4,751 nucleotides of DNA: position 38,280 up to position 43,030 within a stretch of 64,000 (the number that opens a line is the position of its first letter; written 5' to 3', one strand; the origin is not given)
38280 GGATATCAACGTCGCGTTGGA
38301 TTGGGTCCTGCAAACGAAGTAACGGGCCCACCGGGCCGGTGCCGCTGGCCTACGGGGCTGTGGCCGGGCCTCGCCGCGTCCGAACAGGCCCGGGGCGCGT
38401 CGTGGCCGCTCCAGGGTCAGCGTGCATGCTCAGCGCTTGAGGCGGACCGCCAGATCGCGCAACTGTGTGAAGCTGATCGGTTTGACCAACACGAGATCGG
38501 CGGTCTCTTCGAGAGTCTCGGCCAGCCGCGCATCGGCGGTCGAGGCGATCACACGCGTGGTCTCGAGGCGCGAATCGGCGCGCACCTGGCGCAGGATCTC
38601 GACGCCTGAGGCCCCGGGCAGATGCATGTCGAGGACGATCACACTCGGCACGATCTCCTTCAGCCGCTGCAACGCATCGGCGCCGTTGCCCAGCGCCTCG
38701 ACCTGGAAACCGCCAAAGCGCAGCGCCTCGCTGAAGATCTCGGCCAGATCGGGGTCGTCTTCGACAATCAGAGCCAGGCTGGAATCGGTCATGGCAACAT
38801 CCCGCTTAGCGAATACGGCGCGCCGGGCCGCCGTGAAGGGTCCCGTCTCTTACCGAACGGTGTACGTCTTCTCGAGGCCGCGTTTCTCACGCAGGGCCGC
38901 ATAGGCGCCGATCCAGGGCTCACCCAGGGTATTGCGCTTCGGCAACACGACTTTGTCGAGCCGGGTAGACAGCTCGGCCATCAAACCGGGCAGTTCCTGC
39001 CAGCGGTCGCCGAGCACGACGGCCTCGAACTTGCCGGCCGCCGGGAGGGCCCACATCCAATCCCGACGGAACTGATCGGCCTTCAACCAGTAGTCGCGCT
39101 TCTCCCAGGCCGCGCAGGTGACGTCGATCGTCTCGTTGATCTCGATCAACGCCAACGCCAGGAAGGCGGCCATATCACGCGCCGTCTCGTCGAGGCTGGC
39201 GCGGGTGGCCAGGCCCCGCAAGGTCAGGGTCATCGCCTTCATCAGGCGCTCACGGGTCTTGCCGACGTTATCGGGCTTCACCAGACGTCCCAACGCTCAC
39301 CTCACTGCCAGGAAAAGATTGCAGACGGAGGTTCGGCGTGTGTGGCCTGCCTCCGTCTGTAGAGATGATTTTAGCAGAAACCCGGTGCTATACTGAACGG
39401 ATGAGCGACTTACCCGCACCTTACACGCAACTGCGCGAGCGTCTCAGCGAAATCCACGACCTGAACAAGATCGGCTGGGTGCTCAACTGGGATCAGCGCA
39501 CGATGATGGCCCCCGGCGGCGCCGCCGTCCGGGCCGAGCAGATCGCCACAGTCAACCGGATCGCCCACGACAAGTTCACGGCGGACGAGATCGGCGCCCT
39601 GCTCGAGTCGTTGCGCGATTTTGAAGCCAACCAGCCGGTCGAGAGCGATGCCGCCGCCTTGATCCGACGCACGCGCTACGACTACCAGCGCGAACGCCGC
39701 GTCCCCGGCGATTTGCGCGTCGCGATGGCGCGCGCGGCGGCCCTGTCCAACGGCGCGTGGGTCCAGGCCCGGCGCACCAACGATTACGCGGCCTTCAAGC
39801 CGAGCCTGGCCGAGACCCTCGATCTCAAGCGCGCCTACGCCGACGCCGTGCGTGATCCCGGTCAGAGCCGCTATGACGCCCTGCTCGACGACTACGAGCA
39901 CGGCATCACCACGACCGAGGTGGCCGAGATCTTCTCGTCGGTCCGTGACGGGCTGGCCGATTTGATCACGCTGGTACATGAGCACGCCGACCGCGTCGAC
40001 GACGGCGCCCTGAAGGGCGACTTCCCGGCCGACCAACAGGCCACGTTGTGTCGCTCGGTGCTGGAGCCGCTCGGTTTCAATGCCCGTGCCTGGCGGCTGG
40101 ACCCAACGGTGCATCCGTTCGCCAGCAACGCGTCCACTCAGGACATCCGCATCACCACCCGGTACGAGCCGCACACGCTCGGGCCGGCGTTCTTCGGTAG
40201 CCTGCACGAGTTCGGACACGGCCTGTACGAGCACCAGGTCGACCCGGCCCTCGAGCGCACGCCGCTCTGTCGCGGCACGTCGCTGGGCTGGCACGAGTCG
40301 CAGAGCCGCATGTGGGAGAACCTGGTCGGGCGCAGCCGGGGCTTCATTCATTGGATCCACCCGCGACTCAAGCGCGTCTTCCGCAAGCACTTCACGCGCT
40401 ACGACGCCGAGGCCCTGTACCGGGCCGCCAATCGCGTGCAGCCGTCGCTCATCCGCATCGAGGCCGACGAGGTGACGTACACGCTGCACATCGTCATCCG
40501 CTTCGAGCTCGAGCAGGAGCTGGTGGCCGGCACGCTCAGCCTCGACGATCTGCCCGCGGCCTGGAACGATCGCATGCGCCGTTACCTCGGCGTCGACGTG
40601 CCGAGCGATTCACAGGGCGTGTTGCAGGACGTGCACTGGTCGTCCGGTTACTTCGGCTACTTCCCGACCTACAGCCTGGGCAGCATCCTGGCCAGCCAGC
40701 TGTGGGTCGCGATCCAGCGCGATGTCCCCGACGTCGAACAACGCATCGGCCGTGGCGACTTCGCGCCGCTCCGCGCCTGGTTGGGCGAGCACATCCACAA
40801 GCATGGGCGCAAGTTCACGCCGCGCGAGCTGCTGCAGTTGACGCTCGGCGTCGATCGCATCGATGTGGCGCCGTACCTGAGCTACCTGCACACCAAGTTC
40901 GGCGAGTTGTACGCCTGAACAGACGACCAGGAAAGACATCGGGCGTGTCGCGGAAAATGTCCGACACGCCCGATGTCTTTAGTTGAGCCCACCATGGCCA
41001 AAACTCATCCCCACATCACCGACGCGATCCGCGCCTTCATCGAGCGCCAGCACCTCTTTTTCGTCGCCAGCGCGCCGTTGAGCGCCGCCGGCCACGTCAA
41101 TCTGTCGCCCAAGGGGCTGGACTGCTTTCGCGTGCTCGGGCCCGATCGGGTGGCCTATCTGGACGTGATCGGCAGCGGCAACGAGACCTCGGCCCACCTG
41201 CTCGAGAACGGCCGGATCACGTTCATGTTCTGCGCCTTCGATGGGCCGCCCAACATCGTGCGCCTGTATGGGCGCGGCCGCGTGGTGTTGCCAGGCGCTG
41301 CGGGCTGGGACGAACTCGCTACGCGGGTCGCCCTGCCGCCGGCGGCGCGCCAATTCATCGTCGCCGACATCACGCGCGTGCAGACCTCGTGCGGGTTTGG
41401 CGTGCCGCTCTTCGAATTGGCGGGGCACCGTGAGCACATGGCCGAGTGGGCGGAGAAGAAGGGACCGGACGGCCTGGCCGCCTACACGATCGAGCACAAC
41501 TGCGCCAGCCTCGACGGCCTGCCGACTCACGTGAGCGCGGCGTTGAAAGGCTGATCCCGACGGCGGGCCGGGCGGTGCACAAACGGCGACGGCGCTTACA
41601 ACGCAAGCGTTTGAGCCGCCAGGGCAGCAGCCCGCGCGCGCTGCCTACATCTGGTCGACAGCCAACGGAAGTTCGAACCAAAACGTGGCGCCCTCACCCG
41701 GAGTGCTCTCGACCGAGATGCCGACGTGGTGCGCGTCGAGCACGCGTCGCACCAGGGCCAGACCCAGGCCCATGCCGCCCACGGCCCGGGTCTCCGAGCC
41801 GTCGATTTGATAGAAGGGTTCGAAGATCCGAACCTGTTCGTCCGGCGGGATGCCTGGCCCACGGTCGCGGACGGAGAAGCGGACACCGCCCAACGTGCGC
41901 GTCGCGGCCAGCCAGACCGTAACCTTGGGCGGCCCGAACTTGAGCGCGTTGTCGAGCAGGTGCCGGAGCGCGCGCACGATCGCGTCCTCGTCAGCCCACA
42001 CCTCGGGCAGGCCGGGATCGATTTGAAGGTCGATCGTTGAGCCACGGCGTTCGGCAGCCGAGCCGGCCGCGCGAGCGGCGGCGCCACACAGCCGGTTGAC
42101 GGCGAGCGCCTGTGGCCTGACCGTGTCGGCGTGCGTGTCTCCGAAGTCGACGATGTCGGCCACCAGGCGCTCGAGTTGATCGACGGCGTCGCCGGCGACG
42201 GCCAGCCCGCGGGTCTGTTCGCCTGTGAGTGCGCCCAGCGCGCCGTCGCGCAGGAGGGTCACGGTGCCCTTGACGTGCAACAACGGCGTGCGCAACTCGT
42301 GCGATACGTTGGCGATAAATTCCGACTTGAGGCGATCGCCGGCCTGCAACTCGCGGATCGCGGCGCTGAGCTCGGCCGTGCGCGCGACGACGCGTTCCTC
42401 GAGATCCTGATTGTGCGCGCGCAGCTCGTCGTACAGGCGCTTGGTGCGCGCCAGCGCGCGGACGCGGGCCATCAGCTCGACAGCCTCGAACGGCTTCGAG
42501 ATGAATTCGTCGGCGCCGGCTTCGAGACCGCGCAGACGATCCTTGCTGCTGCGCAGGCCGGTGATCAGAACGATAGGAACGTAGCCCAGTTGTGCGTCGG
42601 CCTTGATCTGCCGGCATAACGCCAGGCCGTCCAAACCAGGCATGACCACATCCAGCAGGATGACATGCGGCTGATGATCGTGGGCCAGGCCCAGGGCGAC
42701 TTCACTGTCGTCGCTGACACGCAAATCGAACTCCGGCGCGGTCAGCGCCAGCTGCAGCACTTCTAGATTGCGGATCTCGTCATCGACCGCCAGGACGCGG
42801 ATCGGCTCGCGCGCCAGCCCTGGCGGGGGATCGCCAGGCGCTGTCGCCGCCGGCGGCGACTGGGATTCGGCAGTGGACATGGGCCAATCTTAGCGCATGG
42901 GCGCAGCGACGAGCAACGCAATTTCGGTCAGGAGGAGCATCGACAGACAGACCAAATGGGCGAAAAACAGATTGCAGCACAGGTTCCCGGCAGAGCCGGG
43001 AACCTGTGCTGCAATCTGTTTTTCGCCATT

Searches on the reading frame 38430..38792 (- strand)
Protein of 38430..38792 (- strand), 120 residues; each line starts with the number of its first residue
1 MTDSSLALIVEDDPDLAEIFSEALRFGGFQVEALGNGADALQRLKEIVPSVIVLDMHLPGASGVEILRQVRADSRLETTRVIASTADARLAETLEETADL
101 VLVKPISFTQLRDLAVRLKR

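Call 13: search_protein_families(library=pfam, proteins=[window:38430-38792:-], max_evalue=0.00001)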
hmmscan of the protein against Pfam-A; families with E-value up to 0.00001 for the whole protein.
window:38430-38792:- (120 aa): 1 family
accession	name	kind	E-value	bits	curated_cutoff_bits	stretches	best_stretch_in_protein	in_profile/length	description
PF00072.30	Response_reg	-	3.7e-19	69.4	30.2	1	8-113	2-108/111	Response regulator receiver domain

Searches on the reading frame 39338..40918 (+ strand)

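Call 13: search_protein_families(library=pfam, proteins=[window:39338-40918:+], max_evalue=0.00001)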
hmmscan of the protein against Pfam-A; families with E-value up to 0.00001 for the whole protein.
window:39338-40918:+ (526 aa): 1 family
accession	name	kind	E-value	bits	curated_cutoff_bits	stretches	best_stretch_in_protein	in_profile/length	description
PF02074.21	Peptidase_M32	-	1.6e-170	568.4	25.1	1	32-521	2-489/489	Carboxypeptidase Taq (M32) metallopeptidase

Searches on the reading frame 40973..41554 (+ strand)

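Call 13: search_protein_families(library=pfam, proteins=[window:40973-41554:+], max_evalue=0.00001)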
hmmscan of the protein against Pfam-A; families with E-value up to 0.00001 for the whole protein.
window:40973-41554:+ (193 aa): 1 family
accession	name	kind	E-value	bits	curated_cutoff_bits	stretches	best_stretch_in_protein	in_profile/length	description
PF01243.27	PNPOx_N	-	4.2e-11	43.7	28.1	1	15-140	1-120/120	Pyridoxamine 5'-phosphate oxidase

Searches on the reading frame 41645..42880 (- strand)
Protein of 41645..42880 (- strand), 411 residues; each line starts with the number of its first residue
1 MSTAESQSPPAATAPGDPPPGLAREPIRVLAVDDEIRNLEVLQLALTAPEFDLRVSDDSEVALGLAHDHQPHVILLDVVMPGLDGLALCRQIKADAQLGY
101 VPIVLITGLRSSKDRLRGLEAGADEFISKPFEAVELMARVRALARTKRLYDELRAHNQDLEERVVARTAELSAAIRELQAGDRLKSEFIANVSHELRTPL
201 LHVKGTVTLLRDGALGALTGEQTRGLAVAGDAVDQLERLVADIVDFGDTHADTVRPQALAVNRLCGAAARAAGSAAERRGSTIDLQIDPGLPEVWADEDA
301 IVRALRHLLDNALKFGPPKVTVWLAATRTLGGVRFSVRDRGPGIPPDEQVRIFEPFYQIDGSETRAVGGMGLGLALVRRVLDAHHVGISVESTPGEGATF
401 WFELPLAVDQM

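Call 13: search_protein_families(library=pfam, proteins=[window:41645-42880:-], max_evalue=0.00001)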
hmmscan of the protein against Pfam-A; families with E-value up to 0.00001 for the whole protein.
window:41645-42880:- (411 aa): 3 families
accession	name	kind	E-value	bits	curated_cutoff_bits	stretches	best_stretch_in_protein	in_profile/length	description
PF02518.31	HATPase_c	-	1.5e-29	103.1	26.4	1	297-407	2-110/111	Histidine kinase-, DNA gyrase B-, and HSP90-like ATPase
PF00072.30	Response_reg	-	7.5e-24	84.5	30.2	1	29-141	1-111/111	Response regulator receiver domain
PF00512.31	HisKA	-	4.7e-13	49.4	26.9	1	185-247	2-61/66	His Kinase A (phospho-acceptor) domain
